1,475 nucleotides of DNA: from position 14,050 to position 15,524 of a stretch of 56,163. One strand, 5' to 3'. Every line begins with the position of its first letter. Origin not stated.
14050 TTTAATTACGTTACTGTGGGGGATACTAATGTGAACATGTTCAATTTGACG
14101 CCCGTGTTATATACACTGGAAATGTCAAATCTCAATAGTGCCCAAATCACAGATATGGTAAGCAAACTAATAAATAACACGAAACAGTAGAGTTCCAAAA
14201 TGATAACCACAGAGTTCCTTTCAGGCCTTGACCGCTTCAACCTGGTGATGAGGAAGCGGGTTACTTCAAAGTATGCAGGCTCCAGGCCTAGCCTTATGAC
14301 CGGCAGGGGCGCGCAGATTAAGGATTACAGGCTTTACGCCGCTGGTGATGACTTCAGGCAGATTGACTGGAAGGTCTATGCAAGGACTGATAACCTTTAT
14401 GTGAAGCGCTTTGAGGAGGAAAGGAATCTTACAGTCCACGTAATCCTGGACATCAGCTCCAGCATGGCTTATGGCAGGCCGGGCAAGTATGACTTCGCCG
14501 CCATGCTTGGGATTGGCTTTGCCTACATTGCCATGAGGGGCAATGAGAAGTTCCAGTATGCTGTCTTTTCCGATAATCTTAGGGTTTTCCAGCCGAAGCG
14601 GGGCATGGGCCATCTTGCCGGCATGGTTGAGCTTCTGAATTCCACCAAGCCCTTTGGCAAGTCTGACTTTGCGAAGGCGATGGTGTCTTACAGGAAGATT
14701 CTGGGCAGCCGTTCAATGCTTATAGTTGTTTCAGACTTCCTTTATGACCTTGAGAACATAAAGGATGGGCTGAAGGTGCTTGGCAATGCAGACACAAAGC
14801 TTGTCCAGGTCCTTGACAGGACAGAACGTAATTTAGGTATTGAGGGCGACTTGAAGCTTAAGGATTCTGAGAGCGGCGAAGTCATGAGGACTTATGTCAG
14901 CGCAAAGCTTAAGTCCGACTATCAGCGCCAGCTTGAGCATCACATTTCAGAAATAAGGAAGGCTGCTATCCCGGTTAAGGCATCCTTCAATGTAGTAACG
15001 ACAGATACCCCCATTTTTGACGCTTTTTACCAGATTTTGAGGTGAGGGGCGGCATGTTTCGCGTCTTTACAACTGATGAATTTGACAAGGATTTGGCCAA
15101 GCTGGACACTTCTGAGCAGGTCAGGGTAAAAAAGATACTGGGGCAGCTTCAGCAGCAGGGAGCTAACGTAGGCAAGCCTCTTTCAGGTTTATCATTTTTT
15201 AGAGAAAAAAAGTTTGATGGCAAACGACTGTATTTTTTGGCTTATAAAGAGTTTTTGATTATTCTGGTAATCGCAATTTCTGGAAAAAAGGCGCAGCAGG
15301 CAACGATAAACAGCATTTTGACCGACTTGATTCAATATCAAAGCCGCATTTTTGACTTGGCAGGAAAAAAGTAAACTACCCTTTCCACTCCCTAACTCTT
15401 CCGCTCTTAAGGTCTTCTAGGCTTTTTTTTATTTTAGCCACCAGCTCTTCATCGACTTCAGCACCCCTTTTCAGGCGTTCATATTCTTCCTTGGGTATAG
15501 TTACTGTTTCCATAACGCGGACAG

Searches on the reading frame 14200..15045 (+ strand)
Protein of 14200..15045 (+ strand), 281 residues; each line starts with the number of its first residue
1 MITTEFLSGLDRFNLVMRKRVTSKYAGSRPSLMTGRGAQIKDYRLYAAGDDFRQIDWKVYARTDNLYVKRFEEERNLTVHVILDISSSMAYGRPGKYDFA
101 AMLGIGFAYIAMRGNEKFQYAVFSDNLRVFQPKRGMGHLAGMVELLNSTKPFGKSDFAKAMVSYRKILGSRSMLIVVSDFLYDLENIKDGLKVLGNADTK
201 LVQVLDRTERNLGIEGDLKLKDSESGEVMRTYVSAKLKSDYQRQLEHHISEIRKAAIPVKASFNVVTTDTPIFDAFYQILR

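Call 5: search_protein_families(library=pfam, proteins=[window:14200-15045:+], max_evalue=0.01)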
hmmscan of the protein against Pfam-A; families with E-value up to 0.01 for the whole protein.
window:14200-15045:+ (281 aa): 2 families
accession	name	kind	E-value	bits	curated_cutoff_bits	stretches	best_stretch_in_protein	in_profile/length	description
PF01882.25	DUF58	-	1e-44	152.8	23.4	1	42-248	1-213/216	Protein of unknown function DUF58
PF13519.12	VWA_2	-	4.6e-05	24.4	27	1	81-180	3-106/107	von Willebrand factor type A domain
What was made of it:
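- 14200..15045 (+): DUF58 (vWA-like) gene, intact. Right flank of the island, backbone composition. Pfam DUF58 E 1e-44 (call 5).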

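Call 9: find_encoding_contigs(protein=window:14200-15045:+, flank=10000, max_places=10)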
Protein window:14200-15045:+ (281 aa): 1 contig read that carries it; 1 place shown.
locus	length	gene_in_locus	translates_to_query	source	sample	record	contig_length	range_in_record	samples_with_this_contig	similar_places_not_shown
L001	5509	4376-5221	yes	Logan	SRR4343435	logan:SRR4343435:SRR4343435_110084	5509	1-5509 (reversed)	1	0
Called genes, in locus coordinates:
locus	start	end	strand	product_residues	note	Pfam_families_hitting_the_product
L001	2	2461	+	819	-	?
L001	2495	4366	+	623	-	-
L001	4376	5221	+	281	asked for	PF01882:DUF58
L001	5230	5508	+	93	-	?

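Call 10: find_homologous_proteins(query=window:14200-15045:+, max_evalue=1e-10)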
Query window:14200-15045:+ (281 aa): 791 proteins with E <= 1e-10 among 1311 candidates; the best 120 are listed.
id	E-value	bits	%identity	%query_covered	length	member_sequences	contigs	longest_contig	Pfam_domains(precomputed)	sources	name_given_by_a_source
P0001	1.3e-177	607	98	100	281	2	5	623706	PF01882.26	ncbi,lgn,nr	ncbi:DUF58 domain-containing protein [Candidatus Woesearchaeota archaeon]|nr:DUF58 domain-containing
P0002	1.3e-136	472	72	100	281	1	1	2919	PF13519.13,PF01882.26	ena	-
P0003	2.4e-132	458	70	100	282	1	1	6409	PF01882.26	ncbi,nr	ncbi:DUF58 domain-containing protein [Candidatus Woesearchaeota archaeon]|nr:DUF58 domain-containing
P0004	3.7e-132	458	70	100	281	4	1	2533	PF13519.13,PF01882.26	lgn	-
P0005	7.2e-131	453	69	100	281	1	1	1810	PF13519.13,PF01882.26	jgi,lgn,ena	-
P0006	5.7e-130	450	70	100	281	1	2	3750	PF01882.26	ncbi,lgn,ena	-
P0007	9.6e-130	450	69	100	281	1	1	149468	PF13519.13,PF01882.26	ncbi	-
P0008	5.1e-127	441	69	100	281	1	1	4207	PF13519.13,PF01882.26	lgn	-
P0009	8.0e-127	440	68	100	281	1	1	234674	PF13519.13,PF01882.26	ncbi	-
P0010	1.6e-125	436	67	100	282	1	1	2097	PF13519.13,PF01882.26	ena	-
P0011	3.4e-125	435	68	100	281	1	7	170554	PF13519.13,PF01882.26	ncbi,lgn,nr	ncbi:DUF58 domain-containing protein [Candidatus Woesearchaeota archaeon]|nr:DUF58 domain-containing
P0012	4.3e-125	434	67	100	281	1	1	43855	PF13519.13,PF01882.26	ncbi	-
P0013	9.7e-124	430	66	100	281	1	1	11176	PF13519.13,PF01882.26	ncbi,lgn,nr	ncbi:DUF58 domain-containing protein [Candidatus Woesearchaeota archaeon]|nr:DUF58 domain-containing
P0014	6.0e-120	418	65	100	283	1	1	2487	PF13519.13,PF01882.26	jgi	jgi:uncharacterized protein (DUF58 family)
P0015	7.4e-115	401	62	100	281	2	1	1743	PF01882.26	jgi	jgi:uncharacterized protein (DUF58 family)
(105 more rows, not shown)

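Call 11: find_encoding_contigs(protein=P0001, flank=10000, max_places=5)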
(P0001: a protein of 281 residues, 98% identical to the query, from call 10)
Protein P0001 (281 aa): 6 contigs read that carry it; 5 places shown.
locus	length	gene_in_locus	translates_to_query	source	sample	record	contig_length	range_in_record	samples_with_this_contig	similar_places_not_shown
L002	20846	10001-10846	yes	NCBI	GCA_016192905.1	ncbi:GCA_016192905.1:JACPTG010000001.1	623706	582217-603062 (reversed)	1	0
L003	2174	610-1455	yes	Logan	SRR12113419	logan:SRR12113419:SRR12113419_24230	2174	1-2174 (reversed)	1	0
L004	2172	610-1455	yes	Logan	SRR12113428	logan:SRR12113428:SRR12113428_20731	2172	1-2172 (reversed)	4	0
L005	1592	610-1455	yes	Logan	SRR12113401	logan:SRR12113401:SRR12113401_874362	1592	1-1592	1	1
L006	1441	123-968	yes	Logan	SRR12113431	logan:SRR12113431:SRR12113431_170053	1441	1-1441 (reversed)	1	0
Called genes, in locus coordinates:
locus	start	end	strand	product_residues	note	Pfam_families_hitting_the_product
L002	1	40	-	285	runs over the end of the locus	PF00892:EamA, PF06800:Sugar_transport, PF03151:TPT, PF00892:EamA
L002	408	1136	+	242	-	PF14528:LAGLIDADG_3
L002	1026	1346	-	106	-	-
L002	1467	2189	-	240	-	-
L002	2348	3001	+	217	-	PF01351:RNase_HII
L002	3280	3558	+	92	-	PF06467:zf-FCS, PF24273:TRASH_HVO_1752_C (weak)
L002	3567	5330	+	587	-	PF07584:BatA, PF13519:VWA_2 (weak), PF24156:DUF7407 (weak), PF24157:DUF7408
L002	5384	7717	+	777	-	PF00092:VWA, PF13519:VWA_2, PF13768:VWA_3 (weak)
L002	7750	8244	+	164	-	-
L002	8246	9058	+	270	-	PF24334:DUF7502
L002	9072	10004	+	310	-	PF20030:bpMoxR, PF00004:AAA (faint), PF07726:AAA_3, PF07728:AAA_5, PF17863:AAA_lid_2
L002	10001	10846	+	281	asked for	PF01882:DUF58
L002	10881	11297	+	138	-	PF01850:PIN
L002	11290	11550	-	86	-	PF01402:RHH_1 (weak)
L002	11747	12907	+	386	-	-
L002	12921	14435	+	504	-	PF00437:T2SSE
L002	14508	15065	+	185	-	-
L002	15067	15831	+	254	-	-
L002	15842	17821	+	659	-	-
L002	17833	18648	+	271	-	PF00482:T2SSF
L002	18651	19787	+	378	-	PF00482:T2SSF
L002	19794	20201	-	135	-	-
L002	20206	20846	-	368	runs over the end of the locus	-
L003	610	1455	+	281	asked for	PF01882:DUF58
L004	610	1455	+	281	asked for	PF01882:DUF58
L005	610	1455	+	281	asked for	PF01882:DUF58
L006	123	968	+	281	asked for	PF01882:DUF58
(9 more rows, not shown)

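Call 12: find_encoding_contigs(protein=P0007, flank=10000, max_places=3)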
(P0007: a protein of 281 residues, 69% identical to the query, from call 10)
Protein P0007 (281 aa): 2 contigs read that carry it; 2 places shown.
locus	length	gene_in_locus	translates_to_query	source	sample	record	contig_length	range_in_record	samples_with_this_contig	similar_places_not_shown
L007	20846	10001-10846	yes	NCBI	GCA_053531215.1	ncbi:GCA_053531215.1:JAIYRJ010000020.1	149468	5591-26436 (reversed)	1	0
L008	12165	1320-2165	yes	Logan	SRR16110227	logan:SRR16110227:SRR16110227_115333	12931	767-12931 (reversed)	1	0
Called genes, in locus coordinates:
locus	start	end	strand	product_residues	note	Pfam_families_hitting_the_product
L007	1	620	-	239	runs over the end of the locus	PF14528:LAGLIDADG_3 (faint)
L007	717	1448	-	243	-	-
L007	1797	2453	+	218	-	PF01351:RNase_HII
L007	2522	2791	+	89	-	-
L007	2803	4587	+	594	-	PF07584:BatA (weak), PF13519:VWA_2 (weak), PF24156:DUF7407, PF24157:DUF7408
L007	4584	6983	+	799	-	PF00092:VWA, PF13519:VWA_2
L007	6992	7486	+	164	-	-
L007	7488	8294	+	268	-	PF24334:DUF7502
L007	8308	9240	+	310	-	PF00493:MCM (weak), PF20030:bpMoxR, PF00004:AAA (faint), PF07726:AAA_3, PF07728:AAA_5, PF17863:AAA_lid_2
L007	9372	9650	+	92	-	-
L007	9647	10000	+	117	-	-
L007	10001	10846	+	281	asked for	PF01882:DUF58, PF13519:VWA_2 (weak)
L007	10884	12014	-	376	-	PF00482:T2SSF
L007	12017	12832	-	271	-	PF00482:T2SSF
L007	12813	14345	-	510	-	PF00437:T2SSE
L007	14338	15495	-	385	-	-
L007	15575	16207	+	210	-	-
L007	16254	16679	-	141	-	PF00692:dUTPase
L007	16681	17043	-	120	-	PF02675:AdoMet_dc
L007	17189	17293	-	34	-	-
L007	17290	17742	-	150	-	PF22811:Zn_ribbon_NrdR, PF03477:ATP-cone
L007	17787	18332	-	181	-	PF01923:Cob_adeno_trans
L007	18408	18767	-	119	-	-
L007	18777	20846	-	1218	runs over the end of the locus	PF03477:ATP-cone, PF00317:Ribonuc_red_lgN, PF02867:Ribonuc_red_lgC, PF14890:Intein_splicing, PF14528:LAGLIDADG_3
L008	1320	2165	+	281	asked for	PF01882:DUF58, PF13519:VWA_2 (weak)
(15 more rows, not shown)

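Call 13: find_encoding_contigs(protein=P0009, flank=10000, max_places=3)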
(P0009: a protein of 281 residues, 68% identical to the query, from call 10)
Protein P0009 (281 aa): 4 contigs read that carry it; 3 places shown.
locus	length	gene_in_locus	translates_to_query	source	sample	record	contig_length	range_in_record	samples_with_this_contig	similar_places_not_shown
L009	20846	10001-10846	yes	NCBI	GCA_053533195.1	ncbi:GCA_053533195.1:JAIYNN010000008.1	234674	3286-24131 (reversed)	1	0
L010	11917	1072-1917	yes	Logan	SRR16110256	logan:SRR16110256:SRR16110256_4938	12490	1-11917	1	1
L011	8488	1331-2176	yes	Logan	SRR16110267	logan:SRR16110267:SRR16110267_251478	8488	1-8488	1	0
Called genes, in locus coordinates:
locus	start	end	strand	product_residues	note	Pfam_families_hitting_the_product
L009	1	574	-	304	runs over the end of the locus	-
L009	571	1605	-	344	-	-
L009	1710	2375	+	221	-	PF01351:RNase_HII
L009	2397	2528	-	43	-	-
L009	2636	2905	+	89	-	-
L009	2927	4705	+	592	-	PF13519:VWA_2 (faint), PF24156:DUF7407, PF24157:DUF7408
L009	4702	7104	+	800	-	PF13768:VWA_3 (faint), PF07090:GATase1_like (faint), PF00092:VWA, PF13519:VWA_2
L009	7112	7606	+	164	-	-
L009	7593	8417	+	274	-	PF24334:DUF7502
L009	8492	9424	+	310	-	PF00493:MCM (weak), PF20030:bpMoxR, PF00004:AAA (weak), PF07726:AAA_3, PF07728:AAA_5, PF17863:AAA_lid_2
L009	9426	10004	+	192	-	-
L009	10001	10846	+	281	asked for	PF01882:DUF58, PF13519:VWA_2 (weak)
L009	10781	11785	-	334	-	PF00535:Glycos_transf_2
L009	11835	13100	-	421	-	PF05221:AdoHcyase, PF00670:AdoHcyase_NAD, PF02826:2-Hacid_dh_C, PF07991:KARI_N (weak)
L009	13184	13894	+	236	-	PF01261:AP_endonuc_2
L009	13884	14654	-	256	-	-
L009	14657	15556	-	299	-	PF00294:PfkB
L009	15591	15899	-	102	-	-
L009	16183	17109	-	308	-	PF07894:SACK1 (faint), PF13091:PLDc_2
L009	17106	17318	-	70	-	-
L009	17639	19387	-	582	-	PF05362:Lon_C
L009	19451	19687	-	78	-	-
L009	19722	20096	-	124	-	-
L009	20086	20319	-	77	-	-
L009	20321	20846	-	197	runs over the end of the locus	-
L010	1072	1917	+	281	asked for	PF01882:DUF58, PF13519:VWA_2 (weak)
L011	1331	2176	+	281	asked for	PF01882:DUF58, PF13519:VWA_2 (weak)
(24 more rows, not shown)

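Call 21: find_related_loci(query=A2, collection=genome_contigs, flank=10000)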
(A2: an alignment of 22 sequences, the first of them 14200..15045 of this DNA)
Query A2 (281 aa) in genome_contigs; peptide patterns used: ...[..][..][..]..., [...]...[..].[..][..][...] (x = any residue, [..] = any of these).
600 stretches matched a pattern (row limit reached: there are more); 572 encode a relative of the query (tblastn E <= 1e-3); the best 80 are kept; 80 distinct loci.
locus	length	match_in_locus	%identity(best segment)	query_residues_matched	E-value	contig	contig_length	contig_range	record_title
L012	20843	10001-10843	58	1-281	5e-114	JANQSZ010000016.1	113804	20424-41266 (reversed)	MAG: Candidatus Nanoarchaeia archaeon isolate IP29b_bin.165 k99_835750, whole genome shotgun sequence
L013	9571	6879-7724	56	1-281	6e-110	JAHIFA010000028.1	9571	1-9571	MAG: Nanoarchaeota archaeon isolate KR11_0.1_MetaG.mb.55 KR11_0.1_MetaG.mb.55_k141_229928, whole genome shotgun sequence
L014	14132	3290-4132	57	1-280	6e-110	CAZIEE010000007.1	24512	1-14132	MAG TPA_asm: uncultured Methanosarcinales archaeon isolate SRP090828_co1_47 genome assembly, contig: NODE_312_length_245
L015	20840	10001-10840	55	1-280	2e-108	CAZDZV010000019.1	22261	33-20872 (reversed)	MAG TPA_asm: uncultured Methanosarcinales archaeon isolate SRP141376_co2_275 genome assembly, contig: NODE_4881_length_2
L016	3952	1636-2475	56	1-277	8e-109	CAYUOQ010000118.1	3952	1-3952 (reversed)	MAG TPA_asm: uncultured Methanosarcinales archaeon isolate SRP269290_co3_865 genome assembly, contig: NODE_37102_length_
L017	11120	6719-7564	55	1-281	1e-107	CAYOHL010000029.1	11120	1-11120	MAG TPA_asm: uncultured Methanosarcinales archaeon isolate SRP098346_co1_180 genome assembly, contig: NODE_7360_length_1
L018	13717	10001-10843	54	1-280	2e-107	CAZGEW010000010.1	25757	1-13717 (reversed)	MAG TPA_asm: uncultured Methanosarcinales archaeon isolate binchicken_co144_1089 genome assembly, contig: NODE_4004_leng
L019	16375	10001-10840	55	1-280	2e-107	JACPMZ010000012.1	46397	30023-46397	MAG: Candidatus Woesearchaeota archaeon isolate NC_groundwater_562_Ag_S-0.1um_46_13 S35_SO-1_scaffold_435648, whole geno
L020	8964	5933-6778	56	1-281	2e-107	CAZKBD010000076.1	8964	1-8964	MAG TPA_asm: uncultured Methanosarcinales archaeon isolate SRP062349_co5_67 genome assembly, contig: NODE_3902_length_89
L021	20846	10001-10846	53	1-281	8e-107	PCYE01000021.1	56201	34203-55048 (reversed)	MAG: Candidatus Woesearchaeota archaeon CG10_big_fil_rev_8_21_14_0_10_33_12 CG10_8_21_14_0.10_scaffold_607_c, whole geno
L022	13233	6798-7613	55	13-281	3e-106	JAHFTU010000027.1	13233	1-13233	MAG: Candidatus Woesearchaeota archaeon isolate nzgw63 NODE_1675_length_13234_cov_5.584992, whole genome shotgun sequenc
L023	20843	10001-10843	53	1-280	3e-105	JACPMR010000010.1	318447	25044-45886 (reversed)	MAG: Candidatus Woesearchaeota archaeon isolate NC_groundwater_554_Ag_S-0.1um_37_18 S35_SO-1_scaffold_127608, whole geno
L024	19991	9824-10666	54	1-280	5e-105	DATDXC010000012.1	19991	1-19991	MAG TPA_asm: Candidatus Nanoarchaeia archaeon isolate SMAG_U8128 k141_341796, whole genome shotgun sequence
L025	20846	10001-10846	54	1-281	6e-105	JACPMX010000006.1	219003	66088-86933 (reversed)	MAG: Candidatus Woesearchaeota archaeon isolate NC_groundwater_560_Ag_S-0.1um_42_26 S35_SO-1_scaffold_22387, whole genom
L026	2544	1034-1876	55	1-280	4e-108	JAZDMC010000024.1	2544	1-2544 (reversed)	MAG: Candidatus Woesearchaeota archaeon isolate MEGAHIT-group-0.632 k141_18270132, whole genome shotgun sequence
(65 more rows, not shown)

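Call 39: find_encoding_contigs(protein=P0011, flank=10000, max_places=2)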
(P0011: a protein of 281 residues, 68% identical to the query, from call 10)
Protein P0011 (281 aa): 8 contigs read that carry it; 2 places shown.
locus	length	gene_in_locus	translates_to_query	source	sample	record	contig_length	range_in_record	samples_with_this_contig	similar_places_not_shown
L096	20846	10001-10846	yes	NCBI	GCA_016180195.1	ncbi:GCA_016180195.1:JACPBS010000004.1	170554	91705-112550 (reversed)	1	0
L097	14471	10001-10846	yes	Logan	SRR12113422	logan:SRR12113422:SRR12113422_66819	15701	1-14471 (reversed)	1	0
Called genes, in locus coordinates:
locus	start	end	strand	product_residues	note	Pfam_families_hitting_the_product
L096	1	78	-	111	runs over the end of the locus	-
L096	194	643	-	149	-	-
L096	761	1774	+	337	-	PF01022:HTH_5 (faint), PF01047:MarR (faint), PF12802:MarR_2 (faint), PF12840:HTH_20 (faint), PF13404:HTH_AsnC-type, PF13412:HTH_24, PF01037:AsnC_trans_reg (weak)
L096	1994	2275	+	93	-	PF01047:MarR (faint), PF13412:HTH_24 (weak)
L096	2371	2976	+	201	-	PF01351:RNase_HII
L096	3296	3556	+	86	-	-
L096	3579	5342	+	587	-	PF07584:BatA (faint), PF24156:DUF7407, PF24157:DUF7408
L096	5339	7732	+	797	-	PF13768:VWA_3 (faint), PF07090:GATase1_like (faint), PF00092:VWA, PF13519:VWA_2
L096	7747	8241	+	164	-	PF10241:KxDL (faint)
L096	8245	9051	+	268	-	PF24334:DUF7502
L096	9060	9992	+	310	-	PF00493:MCM (weak), PF20030:bpMoxR, PF00004:AAA (weak), PF07726:AAA_3, PF07728:AAA_5, PF17863:AAA_lid_2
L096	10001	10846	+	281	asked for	PF01882:DUF58, PF13519:VWA_2 (faint)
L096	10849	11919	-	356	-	PF01510:Amidase_2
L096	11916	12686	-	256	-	-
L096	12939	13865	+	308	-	PF14528:LAGLIDADG_3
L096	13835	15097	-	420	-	PF05221:AdoHcyase, PF00670:AdoHcyase_NAD, PF02826:2-Hacid_dh_C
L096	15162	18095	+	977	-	PF01436:NHL (faint), PF06739:SBBP (faint)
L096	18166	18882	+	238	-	PF01261:AP_endonuc_2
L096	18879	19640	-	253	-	-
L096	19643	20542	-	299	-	PF00294:PfkB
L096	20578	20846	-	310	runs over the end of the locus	PF13091:PLDc_2, PF07894:SACK1 (faint), PF13091:PLDc_2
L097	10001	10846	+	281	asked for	PF01882:DUF58, PF13519:VWA_2 (faint)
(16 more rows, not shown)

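Call 40: find_encoding_contigs(protein=P0012, flank=10000, max_places=2)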
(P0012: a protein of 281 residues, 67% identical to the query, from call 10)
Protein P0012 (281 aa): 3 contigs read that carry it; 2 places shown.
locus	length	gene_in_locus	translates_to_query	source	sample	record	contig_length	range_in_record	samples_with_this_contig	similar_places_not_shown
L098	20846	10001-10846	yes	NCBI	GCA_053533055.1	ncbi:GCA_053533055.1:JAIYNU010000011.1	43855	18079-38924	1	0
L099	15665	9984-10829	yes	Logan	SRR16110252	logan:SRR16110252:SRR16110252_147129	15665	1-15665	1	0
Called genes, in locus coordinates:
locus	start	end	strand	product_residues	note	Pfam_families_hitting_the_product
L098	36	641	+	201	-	PF01351:RNase_HII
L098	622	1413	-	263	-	-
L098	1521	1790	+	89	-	PF24273:TRASH_HVO_1752_C (weak)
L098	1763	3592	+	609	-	PF13519:VWA_2 (faint), PF24156:DUF7407, PF24157:DUF7408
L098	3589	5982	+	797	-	PF00092:VWA, PF13519:VWA_2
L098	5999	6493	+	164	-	-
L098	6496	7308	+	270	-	PF24334:DUF7502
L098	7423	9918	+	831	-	PF00493:MCM (weak), PF20030:bpMoxR, PF07726:AAA_3, PF07728:AAA_5, PF14890:Intein_splicing, PF14528:LAGLIDADG_3 (faint), PF17863:AAA_lid_2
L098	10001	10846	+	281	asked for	PF01882:DUF58, PF13519:VWA_2 (weak)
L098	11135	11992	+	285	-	PF13529:Peptidase_C39_2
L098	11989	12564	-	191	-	-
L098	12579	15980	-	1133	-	-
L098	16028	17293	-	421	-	PF05221:AdoHcyase, PF00670:AdoHcyase_NAD, PF02826:2-Hacid_dh_C, PF07991:KARI_N (weak)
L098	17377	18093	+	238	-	PF01261:AP_endonuc_2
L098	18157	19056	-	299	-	PF00294:PfkB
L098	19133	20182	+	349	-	-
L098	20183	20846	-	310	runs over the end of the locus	PF13091:PLDc_2, PF07894:SACK1 (faint), PF00614:PLDc (faint), PF13091:PLDc_2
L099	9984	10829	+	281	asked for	PF01882:DUF58, PF13519:VWA_2 (weak)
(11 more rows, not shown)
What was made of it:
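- Closest known: Bat. Same: In relatives the flanking genes belong to a cluster of TRASH/zf-FCS, BatA-like (DUF7407/7408), VWA, a 164-aa gene, DUF7502, MoxR and DUF58 (calls 11-13, 39, 40).
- In relatives, moxR-DUF58 belongs to a conserved BatA-like/VWA operon that supplies its expected partners (calls 11-13, 39, 40).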

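Call 41: find_encoding_contigs(protein=P0003, flank=10000, max_places=2)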
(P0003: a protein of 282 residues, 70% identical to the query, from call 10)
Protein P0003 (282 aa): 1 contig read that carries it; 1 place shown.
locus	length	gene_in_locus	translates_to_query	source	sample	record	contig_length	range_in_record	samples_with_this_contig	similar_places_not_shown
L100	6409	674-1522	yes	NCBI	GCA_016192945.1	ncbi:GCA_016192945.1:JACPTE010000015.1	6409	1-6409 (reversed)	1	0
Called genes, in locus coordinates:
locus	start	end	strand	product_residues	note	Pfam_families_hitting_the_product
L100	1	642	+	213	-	PF07726:AAA_3, PF07728:AAA_5 (weak), PF17863:AAA_lid_2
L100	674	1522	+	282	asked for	PF01882:DUF58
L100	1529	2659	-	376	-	PF00482:T2SSF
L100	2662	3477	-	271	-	PF00482:T2SSF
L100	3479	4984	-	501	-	PF00437:T2SSE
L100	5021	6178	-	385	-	-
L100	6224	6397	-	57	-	-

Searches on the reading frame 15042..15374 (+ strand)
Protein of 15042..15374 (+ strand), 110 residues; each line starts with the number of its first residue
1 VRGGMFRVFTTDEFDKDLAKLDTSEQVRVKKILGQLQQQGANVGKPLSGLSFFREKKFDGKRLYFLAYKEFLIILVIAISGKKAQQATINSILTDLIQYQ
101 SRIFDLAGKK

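Call 5: search_protein_families(library=pfam, proteins=[window:15042-15374:+], max_evalue=0.01)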
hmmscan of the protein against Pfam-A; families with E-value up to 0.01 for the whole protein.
window:15042-15374:+ (110 aa): 0 families

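Call 54: search_protein_families(library=ncbifam, proteins=[window:15042-15374:+], max_evalue=0.01)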
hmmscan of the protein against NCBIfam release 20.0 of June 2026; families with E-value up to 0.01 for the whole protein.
window:15042-15374:+ (110 aa): 1 family
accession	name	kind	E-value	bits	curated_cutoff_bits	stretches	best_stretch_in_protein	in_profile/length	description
TIGR02683.1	upstrm_HI1419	hypoth_equivalog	7.5e-05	23.1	62.85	1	8-89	3-85/95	type II toxin-antitoxin system RelE/ParE family toxin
